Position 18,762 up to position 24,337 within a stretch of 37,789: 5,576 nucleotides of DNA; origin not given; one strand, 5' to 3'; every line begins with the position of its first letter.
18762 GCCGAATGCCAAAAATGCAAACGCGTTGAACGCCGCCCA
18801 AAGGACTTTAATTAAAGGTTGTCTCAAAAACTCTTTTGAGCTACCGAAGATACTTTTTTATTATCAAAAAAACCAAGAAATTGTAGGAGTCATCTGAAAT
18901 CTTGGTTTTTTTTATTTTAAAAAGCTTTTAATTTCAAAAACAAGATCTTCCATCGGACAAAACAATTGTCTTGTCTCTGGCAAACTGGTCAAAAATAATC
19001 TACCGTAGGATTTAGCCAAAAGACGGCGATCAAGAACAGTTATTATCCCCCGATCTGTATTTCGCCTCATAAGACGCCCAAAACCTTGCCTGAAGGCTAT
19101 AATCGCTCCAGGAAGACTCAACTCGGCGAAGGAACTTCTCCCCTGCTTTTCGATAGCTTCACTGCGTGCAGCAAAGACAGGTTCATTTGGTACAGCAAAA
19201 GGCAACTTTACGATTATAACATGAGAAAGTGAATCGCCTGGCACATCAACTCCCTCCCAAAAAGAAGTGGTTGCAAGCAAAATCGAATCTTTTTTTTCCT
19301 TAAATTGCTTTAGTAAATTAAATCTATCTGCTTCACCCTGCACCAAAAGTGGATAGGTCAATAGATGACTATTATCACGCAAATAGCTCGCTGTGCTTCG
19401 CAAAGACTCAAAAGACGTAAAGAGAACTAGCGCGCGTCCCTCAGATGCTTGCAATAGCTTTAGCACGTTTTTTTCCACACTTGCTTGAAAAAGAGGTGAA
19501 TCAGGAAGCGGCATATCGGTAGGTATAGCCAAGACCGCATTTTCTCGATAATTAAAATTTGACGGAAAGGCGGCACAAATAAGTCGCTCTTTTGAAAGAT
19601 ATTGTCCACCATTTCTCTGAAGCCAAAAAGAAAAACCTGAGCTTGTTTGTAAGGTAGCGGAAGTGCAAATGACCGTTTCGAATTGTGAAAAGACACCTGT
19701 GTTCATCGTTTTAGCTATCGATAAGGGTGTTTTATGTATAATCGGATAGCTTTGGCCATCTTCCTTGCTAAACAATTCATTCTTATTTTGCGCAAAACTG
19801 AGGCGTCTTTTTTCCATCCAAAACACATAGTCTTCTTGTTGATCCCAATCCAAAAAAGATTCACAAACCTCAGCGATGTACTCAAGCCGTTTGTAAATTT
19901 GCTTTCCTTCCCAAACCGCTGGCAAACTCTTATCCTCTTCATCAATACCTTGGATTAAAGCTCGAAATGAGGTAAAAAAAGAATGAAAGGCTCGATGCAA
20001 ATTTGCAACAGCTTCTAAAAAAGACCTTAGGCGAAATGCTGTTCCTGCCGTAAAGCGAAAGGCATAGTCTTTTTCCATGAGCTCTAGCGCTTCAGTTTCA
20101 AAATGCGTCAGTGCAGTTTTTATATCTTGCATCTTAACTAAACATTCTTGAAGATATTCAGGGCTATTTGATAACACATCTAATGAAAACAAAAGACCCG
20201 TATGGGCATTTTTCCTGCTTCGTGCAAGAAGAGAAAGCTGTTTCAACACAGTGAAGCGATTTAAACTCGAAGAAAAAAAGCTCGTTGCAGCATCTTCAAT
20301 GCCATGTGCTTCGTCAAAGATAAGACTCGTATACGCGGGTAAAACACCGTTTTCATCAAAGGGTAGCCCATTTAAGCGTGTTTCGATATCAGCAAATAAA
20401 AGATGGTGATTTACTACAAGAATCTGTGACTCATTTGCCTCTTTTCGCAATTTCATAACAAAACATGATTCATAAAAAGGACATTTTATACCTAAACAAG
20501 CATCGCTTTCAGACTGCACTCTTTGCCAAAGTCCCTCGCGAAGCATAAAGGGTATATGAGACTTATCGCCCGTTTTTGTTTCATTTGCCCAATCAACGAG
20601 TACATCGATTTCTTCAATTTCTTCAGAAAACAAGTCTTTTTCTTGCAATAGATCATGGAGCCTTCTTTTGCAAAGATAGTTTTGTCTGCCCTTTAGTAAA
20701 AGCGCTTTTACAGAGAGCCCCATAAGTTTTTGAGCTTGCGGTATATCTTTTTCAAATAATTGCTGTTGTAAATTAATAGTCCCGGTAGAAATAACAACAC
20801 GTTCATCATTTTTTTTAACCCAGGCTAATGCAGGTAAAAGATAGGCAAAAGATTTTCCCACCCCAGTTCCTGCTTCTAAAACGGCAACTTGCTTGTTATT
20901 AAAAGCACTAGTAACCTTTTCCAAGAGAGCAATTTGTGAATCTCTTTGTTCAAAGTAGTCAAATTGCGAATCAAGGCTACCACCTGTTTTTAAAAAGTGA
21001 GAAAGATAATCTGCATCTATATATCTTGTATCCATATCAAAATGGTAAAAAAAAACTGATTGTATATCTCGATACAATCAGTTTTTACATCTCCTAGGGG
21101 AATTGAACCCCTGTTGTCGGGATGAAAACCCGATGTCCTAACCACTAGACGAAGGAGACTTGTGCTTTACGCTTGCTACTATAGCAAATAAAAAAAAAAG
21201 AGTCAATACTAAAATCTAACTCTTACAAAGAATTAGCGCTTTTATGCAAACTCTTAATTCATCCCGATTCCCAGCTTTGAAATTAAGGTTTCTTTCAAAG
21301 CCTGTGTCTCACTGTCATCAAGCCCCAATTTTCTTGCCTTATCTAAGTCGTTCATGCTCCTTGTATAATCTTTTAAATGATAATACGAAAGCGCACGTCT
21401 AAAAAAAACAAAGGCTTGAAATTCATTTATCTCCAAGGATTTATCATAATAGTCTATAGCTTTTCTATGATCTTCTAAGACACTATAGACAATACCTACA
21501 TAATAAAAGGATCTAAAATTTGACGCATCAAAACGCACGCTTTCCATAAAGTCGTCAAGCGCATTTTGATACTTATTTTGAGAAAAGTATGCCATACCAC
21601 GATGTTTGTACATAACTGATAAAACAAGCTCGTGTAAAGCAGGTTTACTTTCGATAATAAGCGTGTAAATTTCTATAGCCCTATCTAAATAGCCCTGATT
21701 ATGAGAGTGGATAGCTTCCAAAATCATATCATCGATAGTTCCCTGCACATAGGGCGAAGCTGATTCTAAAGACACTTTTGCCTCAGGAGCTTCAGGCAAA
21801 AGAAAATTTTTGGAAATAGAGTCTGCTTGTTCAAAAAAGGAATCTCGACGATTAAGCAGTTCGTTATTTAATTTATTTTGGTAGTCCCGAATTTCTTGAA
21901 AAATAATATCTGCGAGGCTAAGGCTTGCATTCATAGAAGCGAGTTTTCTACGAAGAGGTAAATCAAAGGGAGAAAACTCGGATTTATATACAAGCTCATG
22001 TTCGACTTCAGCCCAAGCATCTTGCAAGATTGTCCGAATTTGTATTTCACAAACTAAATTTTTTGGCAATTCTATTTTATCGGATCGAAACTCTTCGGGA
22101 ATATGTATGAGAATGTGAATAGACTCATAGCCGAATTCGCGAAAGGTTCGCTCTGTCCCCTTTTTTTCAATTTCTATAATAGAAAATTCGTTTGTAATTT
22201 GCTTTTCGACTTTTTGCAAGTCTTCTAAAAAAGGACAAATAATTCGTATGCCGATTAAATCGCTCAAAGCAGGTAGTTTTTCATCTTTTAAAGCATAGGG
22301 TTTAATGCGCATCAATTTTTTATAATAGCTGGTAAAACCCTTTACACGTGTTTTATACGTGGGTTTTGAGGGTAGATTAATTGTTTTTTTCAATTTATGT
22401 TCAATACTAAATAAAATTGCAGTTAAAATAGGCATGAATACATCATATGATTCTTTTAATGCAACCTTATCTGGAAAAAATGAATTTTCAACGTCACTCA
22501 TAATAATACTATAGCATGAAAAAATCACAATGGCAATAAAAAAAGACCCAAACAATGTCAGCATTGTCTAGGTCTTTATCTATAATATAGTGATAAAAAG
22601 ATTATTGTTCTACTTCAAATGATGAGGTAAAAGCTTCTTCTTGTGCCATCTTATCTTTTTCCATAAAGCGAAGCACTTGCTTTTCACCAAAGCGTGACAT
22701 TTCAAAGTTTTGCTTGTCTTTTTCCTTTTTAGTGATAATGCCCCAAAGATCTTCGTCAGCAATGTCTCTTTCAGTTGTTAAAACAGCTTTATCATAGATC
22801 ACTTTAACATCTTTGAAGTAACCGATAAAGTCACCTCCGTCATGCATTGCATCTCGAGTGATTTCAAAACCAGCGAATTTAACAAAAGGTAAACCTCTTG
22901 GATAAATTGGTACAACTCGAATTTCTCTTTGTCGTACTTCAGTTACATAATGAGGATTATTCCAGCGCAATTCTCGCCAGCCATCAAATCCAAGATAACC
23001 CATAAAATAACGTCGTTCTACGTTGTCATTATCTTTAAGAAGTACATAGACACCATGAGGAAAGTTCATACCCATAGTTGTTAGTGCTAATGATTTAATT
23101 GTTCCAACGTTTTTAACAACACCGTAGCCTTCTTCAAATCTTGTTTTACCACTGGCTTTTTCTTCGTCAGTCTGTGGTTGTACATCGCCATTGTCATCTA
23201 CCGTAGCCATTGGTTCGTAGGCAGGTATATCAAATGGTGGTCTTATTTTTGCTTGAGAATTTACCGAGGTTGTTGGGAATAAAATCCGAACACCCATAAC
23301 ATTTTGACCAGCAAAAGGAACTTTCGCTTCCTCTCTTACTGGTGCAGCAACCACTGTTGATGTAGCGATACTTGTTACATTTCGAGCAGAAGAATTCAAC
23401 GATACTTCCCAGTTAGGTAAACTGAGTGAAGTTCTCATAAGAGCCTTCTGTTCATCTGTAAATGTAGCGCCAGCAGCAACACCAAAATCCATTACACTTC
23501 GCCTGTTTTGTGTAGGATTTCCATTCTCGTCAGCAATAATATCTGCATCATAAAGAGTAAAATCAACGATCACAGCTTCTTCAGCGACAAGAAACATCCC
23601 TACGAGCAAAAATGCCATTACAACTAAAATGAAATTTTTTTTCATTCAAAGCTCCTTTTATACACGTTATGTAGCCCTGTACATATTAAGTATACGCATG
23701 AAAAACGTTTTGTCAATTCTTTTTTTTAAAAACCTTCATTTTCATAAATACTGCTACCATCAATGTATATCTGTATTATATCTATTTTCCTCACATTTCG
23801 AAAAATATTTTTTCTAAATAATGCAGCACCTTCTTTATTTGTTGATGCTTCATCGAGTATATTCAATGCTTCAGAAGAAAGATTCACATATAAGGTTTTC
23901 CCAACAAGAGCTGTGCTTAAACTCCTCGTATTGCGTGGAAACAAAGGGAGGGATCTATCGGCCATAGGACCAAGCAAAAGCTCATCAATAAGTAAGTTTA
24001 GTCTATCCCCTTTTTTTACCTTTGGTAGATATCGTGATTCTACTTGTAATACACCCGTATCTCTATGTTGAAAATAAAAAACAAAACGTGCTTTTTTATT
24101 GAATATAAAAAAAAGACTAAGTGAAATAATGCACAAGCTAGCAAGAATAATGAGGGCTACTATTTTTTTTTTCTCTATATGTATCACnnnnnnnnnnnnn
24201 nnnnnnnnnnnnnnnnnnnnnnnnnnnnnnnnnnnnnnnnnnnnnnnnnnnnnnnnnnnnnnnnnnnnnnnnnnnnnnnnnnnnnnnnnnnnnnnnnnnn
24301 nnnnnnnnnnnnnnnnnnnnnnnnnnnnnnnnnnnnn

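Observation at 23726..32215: Six tightly packed genes mixing radical-SAM, glycosyl/cytidylyl-transfer, methylation, amino-acid ligation and peptidoglycan hydrolysis, ending directly upstream of flaA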

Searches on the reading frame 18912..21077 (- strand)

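Call 63: search_protein_families(library=pfam, proteins=[window:18912-21077:-], max_evalue=0.00001)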
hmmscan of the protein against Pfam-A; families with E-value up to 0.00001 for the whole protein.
window:18912-21077:- (721 aa): 3 families
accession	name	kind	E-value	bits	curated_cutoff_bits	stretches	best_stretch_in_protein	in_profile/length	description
PF13307.12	Helicase_C_2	-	4.6e-47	160.7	25.3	1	539-701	2-169/170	Helicase C-terminal domain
PF00270.35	DEAD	-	8.7e-11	42.3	26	1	58-133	10-85/167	DEAD/DEAH box helicase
PF00271.37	Helicase_C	-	2.8e-06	28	23.5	0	538-629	6-96/110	Helicase conserved C-terminal domain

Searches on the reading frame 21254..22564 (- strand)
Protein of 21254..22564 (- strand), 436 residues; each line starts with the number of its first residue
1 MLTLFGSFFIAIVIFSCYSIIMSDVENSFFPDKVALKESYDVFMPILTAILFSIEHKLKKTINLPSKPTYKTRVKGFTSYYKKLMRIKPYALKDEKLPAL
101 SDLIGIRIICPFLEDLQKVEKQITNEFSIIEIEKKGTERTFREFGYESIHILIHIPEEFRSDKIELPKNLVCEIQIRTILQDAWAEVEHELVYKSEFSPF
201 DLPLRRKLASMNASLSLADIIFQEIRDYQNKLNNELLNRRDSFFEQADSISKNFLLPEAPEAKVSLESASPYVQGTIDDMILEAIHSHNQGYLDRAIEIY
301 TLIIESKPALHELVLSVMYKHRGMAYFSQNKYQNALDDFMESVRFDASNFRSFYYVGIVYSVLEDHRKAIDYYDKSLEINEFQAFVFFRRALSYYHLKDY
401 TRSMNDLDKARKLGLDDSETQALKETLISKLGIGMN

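Call 3: search_protein_families(library=pfam, proteins=[window:21254-22564:-], max_evalue=0.01)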
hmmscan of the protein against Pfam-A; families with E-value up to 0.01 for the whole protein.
window:21254-22564:- (436 aa): 13 families
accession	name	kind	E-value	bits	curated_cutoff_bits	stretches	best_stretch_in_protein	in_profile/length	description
PF04607.23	RelA_SpoT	-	2.1e-22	79.9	27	1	72-196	1-111/113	Region found in RelA / SpoT proteins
PF00515.34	TPR_1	-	2.4e-17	62.4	27.8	2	352-381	3-32/34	Tetratricopeptide repeat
PF07719.23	TPR_2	-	6.7e-15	54.3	27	1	352-380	3-31/34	Tetratricopeptide repeat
PF13181.12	TPR_8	-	3.3e-10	39.7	25.7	0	321-348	6-33/34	Tetratricopeptide repeat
PF25575.1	TPR_BSK1_C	-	3.2e-07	30.7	42.2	0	294-345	59-106/118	Serine/threonine-protein kinase BSK1-like, TPR repeats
PF13424.12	TPR_12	-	2.5e-06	28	30.1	1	318-380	5-75/77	Tetratricopeptide repeat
PF13414.12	TPR_11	-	1.1e-05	25.4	26.8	1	323-360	1-38/42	TPR repeat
PF13174.12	TPR_6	-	7.1e-05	23.6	26.3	0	386-411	2-27/33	Tetratricopeptide repeat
PF13374.12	TPR_10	-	0.00017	21.9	27.5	0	323-344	9-30/42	Tetratricopeptide repeat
PF13371.12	TPR_9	-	0.0004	20.8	35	0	360-411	5-56/73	Tetratricopeptide repeat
PF13432.12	TPR_16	-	0.0056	17.6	32.7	0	322-380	3-61/65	Tetratricopeptide repeat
PF13431.12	TPR_17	-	0.0056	17.3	24.4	0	372-402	1-31/34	Tetratricopeptide repeat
PF12895.13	ANAPC3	-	0.0058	17.3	27.2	0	323-375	30-81/82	Anaphase-promoting complex, cyclosome, subunit 3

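Call 4: search_protein_families(library=ncbifam, proteins=[window:21254-22564:-], max_evalue=0.01)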
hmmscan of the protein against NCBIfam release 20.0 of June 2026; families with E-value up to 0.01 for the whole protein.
window:21254-22564:- (436 aa): 14 families
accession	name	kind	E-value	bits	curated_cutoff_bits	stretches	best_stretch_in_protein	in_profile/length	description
NF053588.1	GTPPhKinYjbM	equivalog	3e-18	66.3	320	1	72-215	42-180/201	GTP diphosphokinase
NF040959.1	MamA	equivalog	3.6e-11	42.9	200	1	285-413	79-202/204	magnetosome protein MamA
TIGR02552.1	LcrH_SycD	equivalog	5e-09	36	104.8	1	317-426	20-128/136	SycD/LcrH family type III secretion system chaperone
TIGR00990.1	3a0801s09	subfamily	7.3e-08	31.5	757.25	1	315-414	330-429/615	mitochondrial import receptor subunit TOM70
NF002725.1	PRK02603.1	equivalog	1.2e-07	32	143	1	289-411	7-133/173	photosystem I assembly protein Ycf3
TIGR02917.1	PEP_TPR_lipo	equivalog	8.1e-07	27.3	312.2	1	322-420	267-365/899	XrtA/PEP-CTERM system TPR-repeat protein PrsT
NF008391.2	PRK11189.1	equivalog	2.4e-06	27.3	250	1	308-409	57-158/297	lipoprotein NlpI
NF053607.1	CHU_0125_OmpA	equivalog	4.2e-06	25.6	620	1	319-425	22-128/639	CHU_0125 family OmpA-like outer membrane integrity protein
TIGR02521.1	type_IV_pilW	equivalog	2.2e-05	24.1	154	1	321-381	36-96/234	type IV pilus biogenesis/stability protein PilW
NF047371.1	FlcA_CTERM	equivalog_domain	5.5e-05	21.8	300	0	358-412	447-501/646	periplasmic flagellar collar protein FlcA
NF047507.1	TPR_BatC_Lepto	exception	0.00021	20.9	175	0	267-347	48-127/214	TPR repeat-containing protein BatC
TIGR00691.1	spoT_relA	subfamily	0.00021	19.8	499.2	1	53-186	194-307/687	RelA/SpoT family protein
NF040949.1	minchrom_main_MCM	domain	0.00063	18.1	940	1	219-341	37-156/682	minichromosome maintenance protein MCM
NF047558.1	TPR_END_plus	domain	0.0091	15.9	32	0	353-381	2-30/56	TPR end-of-group domain-containing protein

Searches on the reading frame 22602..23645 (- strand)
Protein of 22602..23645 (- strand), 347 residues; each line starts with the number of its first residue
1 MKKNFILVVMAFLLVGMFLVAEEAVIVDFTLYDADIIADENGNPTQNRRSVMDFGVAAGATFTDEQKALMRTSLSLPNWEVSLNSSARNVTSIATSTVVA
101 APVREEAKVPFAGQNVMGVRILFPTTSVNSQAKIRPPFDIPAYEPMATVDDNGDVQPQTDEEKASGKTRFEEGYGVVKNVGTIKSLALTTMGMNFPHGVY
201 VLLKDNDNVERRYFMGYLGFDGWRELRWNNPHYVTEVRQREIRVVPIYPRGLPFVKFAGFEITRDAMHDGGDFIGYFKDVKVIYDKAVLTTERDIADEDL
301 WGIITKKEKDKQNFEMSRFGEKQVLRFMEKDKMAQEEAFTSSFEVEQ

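Call 3: search_protein_families(library=pfam, proteins=[window:22602-23645:-], max_evalue=0.01)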
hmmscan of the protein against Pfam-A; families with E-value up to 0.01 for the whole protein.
window:22602-23645:- (347 aa): 1 family
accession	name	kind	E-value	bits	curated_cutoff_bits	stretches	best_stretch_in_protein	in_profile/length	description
PF04620.18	FlaA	-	9.3e-79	264.7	25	1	45-292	3-229/230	Flagellar filament outer layer protein Flaa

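Call 4: search_protein_families(library=ncbifam, proteins=[window:22602-23645:-], max_evalue=0.01)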
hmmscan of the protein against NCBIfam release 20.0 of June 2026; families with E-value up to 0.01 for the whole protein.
window:22602-23645:- (347 aa): 1 family
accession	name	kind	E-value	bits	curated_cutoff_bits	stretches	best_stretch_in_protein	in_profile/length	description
NF047846.1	FlagFilOutFlaA2Lepto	equivalog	4.4e-05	22.9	440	1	181-287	120-218/231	flagellar filament outer layer protein FlaA2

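Call 86: list_cluster_members(proteins=[window:22602-23645:-, window:25237-26877:-, P0001, P0003, P0122, L091:4314-5363:-, L091:5931-6944:-])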
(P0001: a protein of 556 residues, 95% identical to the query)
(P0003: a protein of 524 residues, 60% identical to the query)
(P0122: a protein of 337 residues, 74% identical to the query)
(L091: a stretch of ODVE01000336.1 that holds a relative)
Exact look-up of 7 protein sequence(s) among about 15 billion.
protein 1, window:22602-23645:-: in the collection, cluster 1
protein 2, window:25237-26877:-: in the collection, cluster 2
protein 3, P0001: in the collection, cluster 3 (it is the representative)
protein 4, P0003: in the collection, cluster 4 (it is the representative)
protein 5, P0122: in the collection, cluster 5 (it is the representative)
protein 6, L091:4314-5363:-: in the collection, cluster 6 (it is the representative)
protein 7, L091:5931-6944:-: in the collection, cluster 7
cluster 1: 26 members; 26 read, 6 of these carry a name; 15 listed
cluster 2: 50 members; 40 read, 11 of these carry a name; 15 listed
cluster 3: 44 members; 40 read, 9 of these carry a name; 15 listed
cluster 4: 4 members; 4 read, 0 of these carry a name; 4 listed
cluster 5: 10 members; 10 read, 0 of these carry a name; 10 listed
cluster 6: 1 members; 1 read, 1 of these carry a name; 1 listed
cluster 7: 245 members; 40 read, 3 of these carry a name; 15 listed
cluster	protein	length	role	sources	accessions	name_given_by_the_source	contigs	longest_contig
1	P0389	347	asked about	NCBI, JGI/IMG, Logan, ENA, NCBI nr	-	-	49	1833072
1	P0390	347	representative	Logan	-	-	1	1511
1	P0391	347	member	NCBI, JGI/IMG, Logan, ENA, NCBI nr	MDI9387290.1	MAG: flagellar filament outer layer protein FlaA [Spirochaetota bacterium] | hypothetical protein | flagellar filament outer layer protein FlaA [Spirochaetota bacterium]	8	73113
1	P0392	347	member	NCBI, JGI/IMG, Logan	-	hypothetical protein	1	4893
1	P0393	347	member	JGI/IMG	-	hypothetical protein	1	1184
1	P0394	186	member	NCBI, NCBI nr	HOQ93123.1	MAG TPA: flagellar filament outer layer protein FlaA, partial [Treponemataceae bacterium] | flagellar filament outer layer protein FlaA [Treponemataceae bacterium]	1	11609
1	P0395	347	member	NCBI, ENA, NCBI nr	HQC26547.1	MAG TPA: flagellar filament outer layer protein FlaA [Treponemataceae bacterium] | flagellar filament outer layer protein FlaA [Treponemataceae bacterium]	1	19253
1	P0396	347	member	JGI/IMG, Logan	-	hypothetical protein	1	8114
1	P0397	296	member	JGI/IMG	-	-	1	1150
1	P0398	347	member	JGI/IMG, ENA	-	-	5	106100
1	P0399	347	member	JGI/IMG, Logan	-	-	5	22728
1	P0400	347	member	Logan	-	-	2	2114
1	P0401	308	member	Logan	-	-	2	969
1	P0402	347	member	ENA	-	-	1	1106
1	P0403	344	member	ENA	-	-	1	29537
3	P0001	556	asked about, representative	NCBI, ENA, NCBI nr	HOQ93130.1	MAG TPA: spiro-SPASM protein [Treponemataceae bacterium] | spiro-SPASM protein [Treponemataceae bacterium]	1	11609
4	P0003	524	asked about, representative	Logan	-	-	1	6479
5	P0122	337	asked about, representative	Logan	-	-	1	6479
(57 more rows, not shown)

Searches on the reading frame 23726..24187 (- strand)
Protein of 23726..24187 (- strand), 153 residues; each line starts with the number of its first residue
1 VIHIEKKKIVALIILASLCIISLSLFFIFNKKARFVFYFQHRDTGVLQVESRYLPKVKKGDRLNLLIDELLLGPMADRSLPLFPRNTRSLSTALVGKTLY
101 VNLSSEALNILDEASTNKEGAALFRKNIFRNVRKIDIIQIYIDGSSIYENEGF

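Call 3: search_protein_families(library=pfam, proteins=[window:23726-24187:-], max_evalue=0.01)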
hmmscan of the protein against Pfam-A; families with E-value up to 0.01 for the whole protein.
window:23726-24187:- (153 aa): 1 family
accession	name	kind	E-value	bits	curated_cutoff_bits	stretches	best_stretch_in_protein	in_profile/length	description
PF10646.14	Germane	-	1.5e-07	32.4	23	1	38-146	3-115/117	Sporulation and spore germination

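Call 4: search_protein_families(library=ncbifam, proteins=[window:23726-24187:-], max_evalue=0.01)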
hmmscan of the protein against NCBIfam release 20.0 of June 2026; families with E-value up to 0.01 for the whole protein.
window:23726-24187:- (153 aa): 0 families
